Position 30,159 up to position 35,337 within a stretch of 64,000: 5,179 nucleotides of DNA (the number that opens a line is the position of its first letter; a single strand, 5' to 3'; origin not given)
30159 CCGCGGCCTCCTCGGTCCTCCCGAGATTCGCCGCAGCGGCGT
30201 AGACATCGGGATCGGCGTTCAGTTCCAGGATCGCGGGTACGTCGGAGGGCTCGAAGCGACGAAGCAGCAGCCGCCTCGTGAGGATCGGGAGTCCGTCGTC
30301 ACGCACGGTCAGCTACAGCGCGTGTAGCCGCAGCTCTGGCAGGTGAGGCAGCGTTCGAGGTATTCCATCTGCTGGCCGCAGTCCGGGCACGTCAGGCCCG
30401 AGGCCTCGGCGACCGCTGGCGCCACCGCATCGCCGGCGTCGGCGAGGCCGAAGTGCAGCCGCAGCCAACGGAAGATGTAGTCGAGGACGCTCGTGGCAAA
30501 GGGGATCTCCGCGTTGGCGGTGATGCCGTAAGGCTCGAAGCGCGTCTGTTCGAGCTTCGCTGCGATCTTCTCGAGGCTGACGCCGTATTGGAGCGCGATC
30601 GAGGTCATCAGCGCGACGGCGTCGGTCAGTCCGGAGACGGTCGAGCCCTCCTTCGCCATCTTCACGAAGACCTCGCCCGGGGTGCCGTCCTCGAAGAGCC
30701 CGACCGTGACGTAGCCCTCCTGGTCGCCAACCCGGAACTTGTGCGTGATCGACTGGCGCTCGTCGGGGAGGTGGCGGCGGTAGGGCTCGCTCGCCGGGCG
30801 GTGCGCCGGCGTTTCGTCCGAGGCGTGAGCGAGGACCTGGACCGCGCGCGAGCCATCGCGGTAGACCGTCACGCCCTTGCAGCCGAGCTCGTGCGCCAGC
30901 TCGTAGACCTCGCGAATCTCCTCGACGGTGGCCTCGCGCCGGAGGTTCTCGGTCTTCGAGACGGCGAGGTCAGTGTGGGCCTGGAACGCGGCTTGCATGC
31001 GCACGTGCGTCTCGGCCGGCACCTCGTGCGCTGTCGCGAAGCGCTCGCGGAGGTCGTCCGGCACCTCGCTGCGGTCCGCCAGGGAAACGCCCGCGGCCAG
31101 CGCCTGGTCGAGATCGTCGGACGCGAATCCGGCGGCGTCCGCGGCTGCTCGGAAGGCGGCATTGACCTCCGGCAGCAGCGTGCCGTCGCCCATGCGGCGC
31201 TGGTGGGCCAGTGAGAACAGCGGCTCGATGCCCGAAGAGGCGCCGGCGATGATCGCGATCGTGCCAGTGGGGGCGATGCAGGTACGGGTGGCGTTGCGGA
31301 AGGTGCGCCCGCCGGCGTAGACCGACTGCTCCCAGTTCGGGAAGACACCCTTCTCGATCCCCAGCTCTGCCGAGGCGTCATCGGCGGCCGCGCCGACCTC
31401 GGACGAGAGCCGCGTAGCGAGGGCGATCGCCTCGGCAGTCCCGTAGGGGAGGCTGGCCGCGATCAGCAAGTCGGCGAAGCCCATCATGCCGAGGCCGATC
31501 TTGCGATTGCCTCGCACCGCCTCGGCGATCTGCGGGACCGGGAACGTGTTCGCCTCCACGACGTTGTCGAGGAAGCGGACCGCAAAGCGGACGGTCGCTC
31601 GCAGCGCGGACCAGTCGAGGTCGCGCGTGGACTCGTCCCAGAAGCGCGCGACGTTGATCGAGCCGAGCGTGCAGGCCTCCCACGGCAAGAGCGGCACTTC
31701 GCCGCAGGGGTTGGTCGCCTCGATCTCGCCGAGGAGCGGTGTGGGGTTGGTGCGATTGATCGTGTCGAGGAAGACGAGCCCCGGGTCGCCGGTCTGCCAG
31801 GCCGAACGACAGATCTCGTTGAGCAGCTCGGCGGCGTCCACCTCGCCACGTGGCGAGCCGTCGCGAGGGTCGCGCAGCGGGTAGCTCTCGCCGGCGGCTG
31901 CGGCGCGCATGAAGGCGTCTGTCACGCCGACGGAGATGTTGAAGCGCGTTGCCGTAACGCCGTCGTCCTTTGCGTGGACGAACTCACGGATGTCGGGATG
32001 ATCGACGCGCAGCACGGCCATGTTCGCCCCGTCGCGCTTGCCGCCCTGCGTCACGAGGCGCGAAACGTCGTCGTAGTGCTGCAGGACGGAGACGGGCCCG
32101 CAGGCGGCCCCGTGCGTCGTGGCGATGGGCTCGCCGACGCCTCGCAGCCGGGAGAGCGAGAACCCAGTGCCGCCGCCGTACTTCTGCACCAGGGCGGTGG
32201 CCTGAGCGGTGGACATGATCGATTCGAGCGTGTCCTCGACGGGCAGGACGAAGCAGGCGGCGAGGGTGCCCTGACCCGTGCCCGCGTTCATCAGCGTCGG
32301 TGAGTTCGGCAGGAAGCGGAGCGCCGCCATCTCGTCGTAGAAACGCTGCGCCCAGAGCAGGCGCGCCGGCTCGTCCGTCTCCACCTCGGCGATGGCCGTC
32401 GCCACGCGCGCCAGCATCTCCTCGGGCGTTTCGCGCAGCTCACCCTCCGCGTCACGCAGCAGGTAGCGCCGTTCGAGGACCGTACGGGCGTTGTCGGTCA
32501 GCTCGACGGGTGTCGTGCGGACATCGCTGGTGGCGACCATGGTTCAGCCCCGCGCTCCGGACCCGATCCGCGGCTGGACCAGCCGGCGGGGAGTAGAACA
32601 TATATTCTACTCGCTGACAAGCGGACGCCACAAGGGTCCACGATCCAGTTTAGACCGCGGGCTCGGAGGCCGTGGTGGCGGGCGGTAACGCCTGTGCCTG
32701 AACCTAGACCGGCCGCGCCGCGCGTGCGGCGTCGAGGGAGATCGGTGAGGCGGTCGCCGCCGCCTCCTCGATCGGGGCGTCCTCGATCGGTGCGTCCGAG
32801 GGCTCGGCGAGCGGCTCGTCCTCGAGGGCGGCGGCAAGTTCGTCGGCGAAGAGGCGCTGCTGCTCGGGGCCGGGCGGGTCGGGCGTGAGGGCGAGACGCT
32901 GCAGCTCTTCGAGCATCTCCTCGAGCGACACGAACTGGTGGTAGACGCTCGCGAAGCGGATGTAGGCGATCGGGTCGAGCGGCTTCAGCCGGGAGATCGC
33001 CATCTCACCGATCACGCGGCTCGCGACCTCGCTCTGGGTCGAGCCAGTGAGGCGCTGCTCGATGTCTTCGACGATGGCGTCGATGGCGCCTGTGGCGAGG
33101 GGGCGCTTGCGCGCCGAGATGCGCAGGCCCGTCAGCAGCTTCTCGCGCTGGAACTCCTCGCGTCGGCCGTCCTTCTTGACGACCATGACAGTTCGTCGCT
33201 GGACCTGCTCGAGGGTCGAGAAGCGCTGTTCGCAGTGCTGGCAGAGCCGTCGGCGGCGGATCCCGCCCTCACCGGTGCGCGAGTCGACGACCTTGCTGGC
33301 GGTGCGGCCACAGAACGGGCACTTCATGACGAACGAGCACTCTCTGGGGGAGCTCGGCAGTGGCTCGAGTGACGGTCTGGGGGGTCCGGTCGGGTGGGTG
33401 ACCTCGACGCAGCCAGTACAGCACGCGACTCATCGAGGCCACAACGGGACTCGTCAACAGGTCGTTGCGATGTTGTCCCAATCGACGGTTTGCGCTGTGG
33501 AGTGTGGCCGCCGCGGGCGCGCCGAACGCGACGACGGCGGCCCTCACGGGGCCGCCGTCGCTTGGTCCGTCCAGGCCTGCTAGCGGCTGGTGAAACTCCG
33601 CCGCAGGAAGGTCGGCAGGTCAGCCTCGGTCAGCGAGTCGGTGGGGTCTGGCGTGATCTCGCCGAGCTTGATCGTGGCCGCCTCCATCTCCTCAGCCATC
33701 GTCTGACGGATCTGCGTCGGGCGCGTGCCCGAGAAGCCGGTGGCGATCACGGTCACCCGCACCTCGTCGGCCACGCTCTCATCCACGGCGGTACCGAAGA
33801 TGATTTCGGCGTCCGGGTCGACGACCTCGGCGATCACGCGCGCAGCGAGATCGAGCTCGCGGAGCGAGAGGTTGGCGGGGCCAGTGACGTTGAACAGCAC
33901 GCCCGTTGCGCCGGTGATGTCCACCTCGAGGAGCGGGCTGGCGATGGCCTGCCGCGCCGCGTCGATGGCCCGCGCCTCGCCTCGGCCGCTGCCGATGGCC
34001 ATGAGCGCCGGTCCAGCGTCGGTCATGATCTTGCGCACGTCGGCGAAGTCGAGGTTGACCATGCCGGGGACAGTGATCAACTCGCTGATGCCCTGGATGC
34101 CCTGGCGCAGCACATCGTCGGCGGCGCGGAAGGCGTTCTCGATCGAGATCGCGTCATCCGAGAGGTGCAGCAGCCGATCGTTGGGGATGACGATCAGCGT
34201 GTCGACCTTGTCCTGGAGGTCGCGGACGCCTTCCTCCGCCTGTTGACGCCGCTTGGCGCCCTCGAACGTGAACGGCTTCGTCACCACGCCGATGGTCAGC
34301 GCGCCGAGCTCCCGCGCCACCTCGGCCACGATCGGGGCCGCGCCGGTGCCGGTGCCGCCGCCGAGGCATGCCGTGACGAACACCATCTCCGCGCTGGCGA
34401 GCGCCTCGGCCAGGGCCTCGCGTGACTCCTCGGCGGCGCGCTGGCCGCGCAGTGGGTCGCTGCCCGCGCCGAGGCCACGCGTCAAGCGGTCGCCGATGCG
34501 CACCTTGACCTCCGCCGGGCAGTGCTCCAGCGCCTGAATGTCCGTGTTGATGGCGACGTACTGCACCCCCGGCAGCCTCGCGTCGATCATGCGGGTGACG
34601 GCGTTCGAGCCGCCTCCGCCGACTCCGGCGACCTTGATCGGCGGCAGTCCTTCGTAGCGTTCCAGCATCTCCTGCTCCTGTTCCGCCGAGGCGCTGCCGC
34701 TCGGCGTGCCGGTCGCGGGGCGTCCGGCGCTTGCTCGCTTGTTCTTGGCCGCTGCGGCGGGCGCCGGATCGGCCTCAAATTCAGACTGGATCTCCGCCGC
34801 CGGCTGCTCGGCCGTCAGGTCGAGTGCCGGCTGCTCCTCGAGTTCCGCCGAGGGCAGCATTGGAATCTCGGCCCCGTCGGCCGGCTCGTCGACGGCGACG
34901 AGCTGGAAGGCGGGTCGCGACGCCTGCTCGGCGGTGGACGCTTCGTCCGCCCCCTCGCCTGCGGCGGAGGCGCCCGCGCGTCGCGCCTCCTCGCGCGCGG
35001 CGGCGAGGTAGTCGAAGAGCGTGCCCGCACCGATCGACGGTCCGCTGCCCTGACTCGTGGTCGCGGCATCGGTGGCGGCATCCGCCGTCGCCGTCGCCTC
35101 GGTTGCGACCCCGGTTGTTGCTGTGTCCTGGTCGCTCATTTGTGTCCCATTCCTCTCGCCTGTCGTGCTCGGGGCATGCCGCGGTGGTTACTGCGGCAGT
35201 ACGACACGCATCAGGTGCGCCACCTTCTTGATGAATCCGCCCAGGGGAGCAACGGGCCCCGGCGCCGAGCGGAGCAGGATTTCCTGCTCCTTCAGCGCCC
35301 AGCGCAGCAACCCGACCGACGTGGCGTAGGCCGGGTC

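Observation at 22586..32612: Same extended Cheo-box palindrome upstream of recA and in the nrdJ promoter: possible SOS control of the class II RNR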

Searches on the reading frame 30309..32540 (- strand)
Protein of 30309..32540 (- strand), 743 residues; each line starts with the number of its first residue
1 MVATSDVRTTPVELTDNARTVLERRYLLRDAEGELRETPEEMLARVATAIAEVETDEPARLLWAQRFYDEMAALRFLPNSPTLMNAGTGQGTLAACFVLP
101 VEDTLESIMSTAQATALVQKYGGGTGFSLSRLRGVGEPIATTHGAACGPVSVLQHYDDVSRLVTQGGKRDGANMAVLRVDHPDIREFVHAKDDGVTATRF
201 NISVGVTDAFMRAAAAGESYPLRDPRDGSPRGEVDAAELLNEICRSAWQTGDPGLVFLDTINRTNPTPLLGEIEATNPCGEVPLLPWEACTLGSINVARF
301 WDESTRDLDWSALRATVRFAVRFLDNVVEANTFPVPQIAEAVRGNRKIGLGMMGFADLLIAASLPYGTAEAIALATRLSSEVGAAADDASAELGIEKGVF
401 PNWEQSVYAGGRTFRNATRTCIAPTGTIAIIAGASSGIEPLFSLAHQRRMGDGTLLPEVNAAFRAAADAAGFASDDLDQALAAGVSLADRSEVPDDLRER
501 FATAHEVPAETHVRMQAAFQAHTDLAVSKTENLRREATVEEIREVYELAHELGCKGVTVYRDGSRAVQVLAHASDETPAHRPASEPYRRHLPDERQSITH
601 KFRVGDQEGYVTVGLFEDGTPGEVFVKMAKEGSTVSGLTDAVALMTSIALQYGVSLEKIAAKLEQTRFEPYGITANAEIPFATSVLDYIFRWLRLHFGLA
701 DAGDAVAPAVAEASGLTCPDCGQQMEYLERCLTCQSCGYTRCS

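Call 7: search_protein_families(library=ncbifam, proteins=[window:30309-32540:-])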
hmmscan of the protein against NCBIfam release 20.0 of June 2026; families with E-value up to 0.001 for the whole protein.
window:30309-32540:- (743 aa): 21 families
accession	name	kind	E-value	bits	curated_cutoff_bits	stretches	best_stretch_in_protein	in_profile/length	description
NF006417.0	PRK08665.1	equivalog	3.1e-254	845.8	961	1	7-743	5-759/759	vitamin B12-dependent ribonucleotide reductase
TIGR02504.1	NrdJ_Z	equivalog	6.5e-190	632.7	399.95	1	19-570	2-606/606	adenosylcobalamin-dependent ribonucleoside-diphosphate reductase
NF005010.0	PRK06406.1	subfamily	8.8e-186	619.4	1125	2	64-578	220-733/771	vitamin B12-dependent ribonucleotide reductase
NF005122.0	PRK06556.1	equivalog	1.4e-145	486.4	859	3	402-708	528-863/960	vitamin B12-dependent ribonucleotide reductase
NF006207.0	PRK08332.1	equivalog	3.8e-105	352.6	2400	4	125-279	701-860/1684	vitamin B12-dependent ribonucleotide reductase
NF005736.0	PRK07562.1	equivalog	5e-97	325.8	1737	5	197-405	394-602/1222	vitamin B12-dependent ribonucleotide reductase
TIGR02506.1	NrdE_NrdA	equivalog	6.7e-97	325.4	341.05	2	19-412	4-431/616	ribonucleoside-diphosphate reductase subunit alpha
NF005991.0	PRK08115.1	equivalog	2.7e-78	263.8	854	3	234-406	433-606/858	vitamin B12-dependent ribonucleotide reductase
NF006577.0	PRK09102.1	equivalog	5.1e-74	249.6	620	1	11-577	22-582/604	ribonucleoside-diphosphate reductase subunit alpha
NF005401.0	PRK06948.1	subfamily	2.1e-73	248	906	1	18-572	17-592/604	ribonucleotide reductase-like protein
NF005101.0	PRK06539.1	equivalog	1.3e-70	238.5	988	3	21-229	155-364/822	ribonucleoside-diphosphate reductase subunit alpha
NF005544.0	PRK07207.1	equivalog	1.4e-66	225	965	3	23-226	305-508/965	ribonucleoside-diphosphate reductase subunit alpha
NF005483.0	PRK07088.1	equivalog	2.4e-55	188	1214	2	21-225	165-372/764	ribonucleoside-diphosphate reductase subunit alpha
NF006279.0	PRK08447.1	equivalog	1.7e-54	185.5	1082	2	22-228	145-352/789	ribonucleoside-diphosphate reductase subunit alpha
NF006665.0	PRK09209.1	equivalog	5.3e-51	173.8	1057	3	19-226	161-371/761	ribonucleoside-diphosphate reductase subunit alpha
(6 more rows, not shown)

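Call 11: find_related_loci(query=window:30309-32540:-, collection=genome_contigs, flank=10000)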
Query window:30309-32540:- (743 aa) in genome_contigs; peptide patterns used: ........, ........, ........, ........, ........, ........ (x = any residue, [..] = any of these).
380 stretches matched a pattern; 334 encode a relative of the query (tblastn E <= 1e-3); the best 80 are kept; 80 distinct loci.
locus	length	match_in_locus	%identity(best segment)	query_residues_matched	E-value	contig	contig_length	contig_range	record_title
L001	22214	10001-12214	77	1-742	0e+0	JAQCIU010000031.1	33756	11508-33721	MAG: Chloroflexota bacterium isolate casp40-mb.295 NODE_3013_length_33756_cov_0.290014, whole genome shotgun sequence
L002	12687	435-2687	76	1-742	0e+0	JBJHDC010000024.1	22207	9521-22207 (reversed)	MAG: Dehalococcoidia bacterium isolate SF2967_J5348.concoct.109 NODE_2253_length_22207_cov_1.232745, whole genome shotgu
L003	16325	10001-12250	77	1-742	0e+0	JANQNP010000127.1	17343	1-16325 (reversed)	MAG: Dehalococcoidia bacterium isolate IP29b_bin.101 k99_2692220, whole genome shotgun sequence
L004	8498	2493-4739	75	1-743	0e+0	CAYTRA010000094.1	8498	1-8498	MAG TPA_asm: uncultured Dehalococcoidaceae bacterium isolate SRP263527_co1_137 genome assembly, contig: NODE_7441_length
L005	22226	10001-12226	97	1-743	0e+0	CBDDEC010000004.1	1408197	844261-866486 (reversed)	MAG: Dehalococcoidia bacterium isolate 6f6a38c2-1f49-4886-adb0-6b5e3ccd8930 genome assembly, contig: contig_4, whole gen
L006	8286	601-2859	75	1-742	0e+0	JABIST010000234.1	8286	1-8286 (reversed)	MAG: Dehalococcoidia bacterium isolate SI072_bin195 k141_294373, whole genome shotgun sequence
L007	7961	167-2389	75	1-743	0e+0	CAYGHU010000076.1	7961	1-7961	MAG TPA_asm: uncultured Dehalococcoidaceae bacterium isolate ERP113451_co1_196 genome assembly, contig: NODE_11676_lengt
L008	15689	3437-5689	76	1-742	0e+0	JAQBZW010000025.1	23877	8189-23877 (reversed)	MAG: Chloroflexota bacterium isolate casp150-mb.74 NODE_5624_length_23877_cov_0.211792, whole genome shotgun sequence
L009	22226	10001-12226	77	1-743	0e+0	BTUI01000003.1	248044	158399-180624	MAG: Chloroflexota bacterium AMX-MBFR-23 DNA, sequence03, whole genome shotgun sequence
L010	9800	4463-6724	73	1-743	0e+0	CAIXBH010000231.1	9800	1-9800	MAG: uncultured Chloroflexi bacterium isolate Kiruna2_bin-0196 genome assembly, contig: bin-0196:231/315, whole genome s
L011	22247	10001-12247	75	1-743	0e+0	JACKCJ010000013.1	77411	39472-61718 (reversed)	MAG: Dehalococcoidia bacterium isolate HK-STAS-CHLO-44 HK-STAS-CHLO-44_13, whole genome shotgun sequence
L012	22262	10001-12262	75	1-742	0e+0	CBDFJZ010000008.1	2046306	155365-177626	MAG: Dehalococcoidia bacterium isolate 57ec2a1a-662d-41b8-8a7e-0ee2adc06e76 genome assembly, contig: contig_8, whole gen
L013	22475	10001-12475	71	1-743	0e+0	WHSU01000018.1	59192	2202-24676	MAG: Dehalococcoidia bacterium isolate Dino_bin15 k141_139150_length_59192_cov_20.9947, whole genome shotgun sequence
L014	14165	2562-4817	77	1-742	0e+0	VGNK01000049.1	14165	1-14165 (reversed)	MAG: Chloroflexi bacterium isolate K_Offshore_120m_m2_037 K_Offshore_120m_m2_037_Ga0194131_10007858, whole genome shotgu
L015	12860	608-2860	75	1-743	0e+0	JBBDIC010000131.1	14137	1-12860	MAG: Dehalococcoidia bacterium isolate LejiaA_71_58 Lejia_A_6120_length_14137_cov_33, whole genome shotgun sequence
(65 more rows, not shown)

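Call 41: find_encoding_contigs(protein=window:30309-32540:-, flank=10000, max_places=4)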
Protein window:30309-32540:- (743 aa): no gene with exactly this product is on record in the collection.

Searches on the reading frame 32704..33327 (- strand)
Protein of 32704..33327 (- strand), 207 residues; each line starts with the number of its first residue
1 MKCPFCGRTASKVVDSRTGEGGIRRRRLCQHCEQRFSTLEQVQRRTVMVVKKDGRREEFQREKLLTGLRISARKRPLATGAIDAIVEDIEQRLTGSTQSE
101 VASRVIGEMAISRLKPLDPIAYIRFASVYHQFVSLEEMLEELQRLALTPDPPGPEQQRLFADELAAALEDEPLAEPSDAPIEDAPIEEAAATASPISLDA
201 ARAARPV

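Call 7: search_protein_families(library=ncbifam, proteins=[window:32704-33327:-])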
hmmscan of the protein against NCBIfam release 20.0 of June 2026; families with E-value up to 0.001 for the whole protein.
window:32704-33327:- (207 aa): 2 families
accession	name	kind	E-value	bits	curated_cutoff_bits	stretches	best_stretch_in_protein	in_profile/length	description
TIGR00244.1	TIGR00244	equivalog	2.1e-46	157.6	124.65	1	1-145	1-147/147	transcriptional regulator NrdR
TIGR03655.1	anti_R_Lar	subfamily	0.00059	20.1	39.6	0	2-38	3-40/55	Lar family restriction alleviation protein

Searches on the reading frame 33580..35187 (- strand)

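Call 7: search_protein_families(library=ncbifam, proteins=[window:33580-35139:-])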
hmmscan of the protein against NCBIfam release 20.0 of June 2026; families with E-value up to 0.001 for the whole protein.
window:33580-35139:- (519 aa): 1 family
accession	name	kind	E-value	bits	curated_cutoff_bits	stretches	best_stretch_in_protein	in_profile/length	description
TIGR00065.1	ftsZ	equivalog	3e-121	405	295.2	1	164-483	16-338/353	cell division protein FtsZ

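Call 50: search_protein_families(library=pfam, proteins=[window:33580-35187:-], max_evalue=0.00001)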
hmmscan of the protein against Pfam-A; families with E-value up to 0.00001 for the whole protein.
window:33580-35187:- (535 aa): 2 families
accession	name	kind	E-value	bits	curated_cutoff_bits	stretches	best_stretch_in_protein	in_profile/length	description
PF00091.31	Tubulin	-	6.2e-43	147.7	33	1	184-342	2-188/190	Tubulin/FtsZ family, GTPase domain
PF12327.13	FtsZ_C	-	1.1e-31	109.4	27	1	392-485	1-94/95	FtsZ family, C-terminal domain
